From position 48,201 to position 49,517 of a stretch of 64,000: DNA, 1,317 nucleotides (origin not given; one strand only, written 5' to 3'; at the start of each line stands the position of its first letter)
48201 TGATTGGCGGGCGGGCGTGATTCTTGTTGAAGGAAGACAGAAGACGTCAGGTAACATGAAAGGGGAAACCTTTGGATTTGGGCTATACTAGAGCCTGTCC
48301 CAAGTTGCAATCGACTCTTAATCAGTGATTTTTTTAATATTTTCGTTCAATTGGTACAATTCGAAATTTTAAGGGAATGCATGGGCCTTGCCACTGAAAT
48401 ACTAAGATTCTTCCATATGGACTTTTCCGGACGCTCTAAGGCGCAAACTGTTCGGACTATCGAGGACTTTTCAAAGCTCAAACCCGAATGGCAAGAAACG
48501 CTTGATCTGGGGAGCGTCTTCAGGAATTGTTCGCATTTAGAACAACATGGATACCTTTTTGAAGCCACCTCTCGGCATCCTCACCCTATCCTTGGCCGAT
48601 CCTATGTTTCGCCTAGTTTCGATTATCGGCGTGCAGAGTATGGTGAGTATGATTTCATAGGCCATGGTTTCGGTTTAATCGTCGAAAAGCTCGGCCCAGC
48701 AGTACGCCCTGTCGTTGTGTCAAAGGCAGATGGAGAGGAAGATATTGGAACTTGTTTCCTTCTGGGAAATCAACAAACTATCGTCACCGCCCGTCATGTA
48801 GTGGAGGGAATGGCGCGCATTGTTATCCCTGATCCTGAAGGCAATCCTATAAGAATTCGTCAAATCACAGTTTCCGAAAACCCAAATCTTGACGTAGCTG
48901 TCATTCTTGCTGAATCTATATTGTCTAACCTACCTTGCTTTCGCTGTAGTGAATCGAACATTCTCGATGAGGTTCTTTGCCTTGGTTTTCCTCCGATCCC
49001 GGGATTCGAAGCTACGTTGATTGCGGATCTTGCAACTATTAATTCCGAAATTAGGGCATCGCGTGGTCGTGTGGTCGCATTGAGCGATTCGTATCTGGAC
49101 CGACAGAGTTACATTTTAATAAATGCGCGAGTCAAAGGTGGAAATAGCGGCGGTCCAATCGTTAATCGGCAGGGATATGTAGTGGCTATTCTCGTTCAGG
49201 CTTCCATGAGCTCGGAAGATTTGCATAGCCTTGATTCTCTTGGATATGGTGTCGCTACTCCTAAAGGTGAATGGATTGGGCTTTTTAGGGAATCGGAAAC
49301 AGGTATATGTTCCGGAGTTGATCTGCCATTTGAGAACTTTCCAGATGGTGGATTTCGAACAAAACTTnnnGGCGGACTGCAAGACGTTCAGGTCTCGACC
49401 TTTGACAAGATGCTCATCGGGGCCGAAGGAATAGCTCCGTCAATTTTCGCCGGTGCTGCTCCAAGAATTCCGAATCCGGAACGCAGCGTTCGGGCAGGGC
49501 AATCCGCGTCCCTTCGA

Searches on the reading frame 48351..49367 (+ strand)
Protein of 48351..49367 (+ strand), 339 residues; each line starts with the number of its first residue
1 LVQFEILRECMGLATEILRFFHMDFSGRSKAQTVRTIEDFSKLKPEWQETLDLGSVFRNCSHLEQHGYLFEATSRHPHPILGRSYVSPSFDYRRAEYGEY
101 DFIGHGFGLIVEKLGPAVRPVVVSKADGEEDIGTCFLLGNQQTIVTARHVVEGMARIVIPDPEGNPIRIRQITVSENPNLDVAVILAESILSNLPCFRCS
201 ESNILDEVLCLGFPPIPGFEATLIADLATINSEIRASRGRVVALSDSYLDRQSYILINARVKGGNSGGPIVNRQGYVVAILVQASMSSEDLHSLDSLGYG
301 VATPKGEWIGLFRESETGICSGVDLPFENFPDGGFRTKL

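Call 3: search_protein_families(library=pfam, proteins=[window:48351-49367:+], max_evalue=0.01)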
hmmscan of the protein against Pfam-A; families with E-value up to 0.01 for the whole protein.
window:48351-49367:+ (339 aa): 2 families
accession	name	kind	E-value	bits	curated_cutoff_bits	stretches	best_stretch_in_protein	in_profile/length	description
PF13365.12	Trypsin_2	-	1.8e-17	64.8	27.6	1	133-280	1-144/144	Trypsin-like peptidase domain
PF00089.32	Trypsin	-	6.2e-06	26.6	20.6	1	122-283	15-197/220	Trypsin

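Call 4: search_protein_families(library=padloc, proteins=[window:48351-49367:+], max_evalue=0.01)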
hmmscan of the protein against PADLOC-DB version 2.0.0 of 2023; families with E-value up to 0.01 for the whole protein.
window:48351-49367:+ (339 aa): 6 families
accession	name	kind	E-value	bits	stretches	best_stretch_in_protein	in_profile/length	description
PDLC02960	RT-Protease_XI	-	8.3e-15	52.7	1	122-285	339-487/506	single gene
PDLC02959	RT-Protease_XI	-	3.8e-13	47.2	1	122-286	341-491/510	single gene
PDLC04593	PDC-M35A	-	3.1e-11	41.5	1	118-286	8-183/216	-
PDLC03855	LmuA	-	3.6e-11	41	1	139-290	23-177/425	-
PDLC00169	HamA1|HamA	-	1e-05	22.2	1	125-285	21-175/483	DUF1837 domain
PDLC05022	PDC-S45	-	0.0028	14.7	0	121-159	27-72/293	-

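Call 34: search_protein_families(library=ncbifam, proteins=[window:48351-49367:+], max_evalue=0.001)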
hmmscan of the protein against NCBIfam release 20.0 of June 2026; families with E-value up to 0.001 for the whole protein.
window:48351-49367:+ (339 aa): 8 families
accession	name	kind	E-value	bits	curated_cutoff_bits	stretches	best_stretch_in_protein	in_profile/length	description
NF033740.0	MarP_fam_protase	equivalog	3.1e-15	56.1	250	1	129-288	209-358/390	MarP family serine protease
TIGR02037.1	degP_htrA_DO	subfamily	5.6e-11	42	416.2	1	126-281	55-198/434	Do family serine endopeptidase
NF041521.1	HhoA_HhoB_HtrA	equivalog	4.2e-09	36.1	450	1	127-280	53-196/335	HhoA/HhoB/HtrA family serine endopeptidase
TIGR02038.1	protease_degS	equivalog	1.4e-08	34.3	422.95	1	131-290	78-224/351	outer membrane-stress sensor serine endopeptidase DegS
NF008147.1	PRK10898.1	equivalog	1e-07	31.4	408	1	130-301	77-235/352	outer membrane-stress sensor serine endopeptidase DegS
NF053637.1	SerProtHtrAspr2045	equivalog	5.9e-05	22.2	650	1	143-302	118-271/394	serine protease HtrA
NF047968.1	SerProtHtrA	equivalog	0.00054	19.4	470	0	129-289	85-238/357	serine protease HtrA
NF040960.1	MamE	equivalog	0.001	17.8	800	0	128-280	119-263/659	magnetosome formation protease MamE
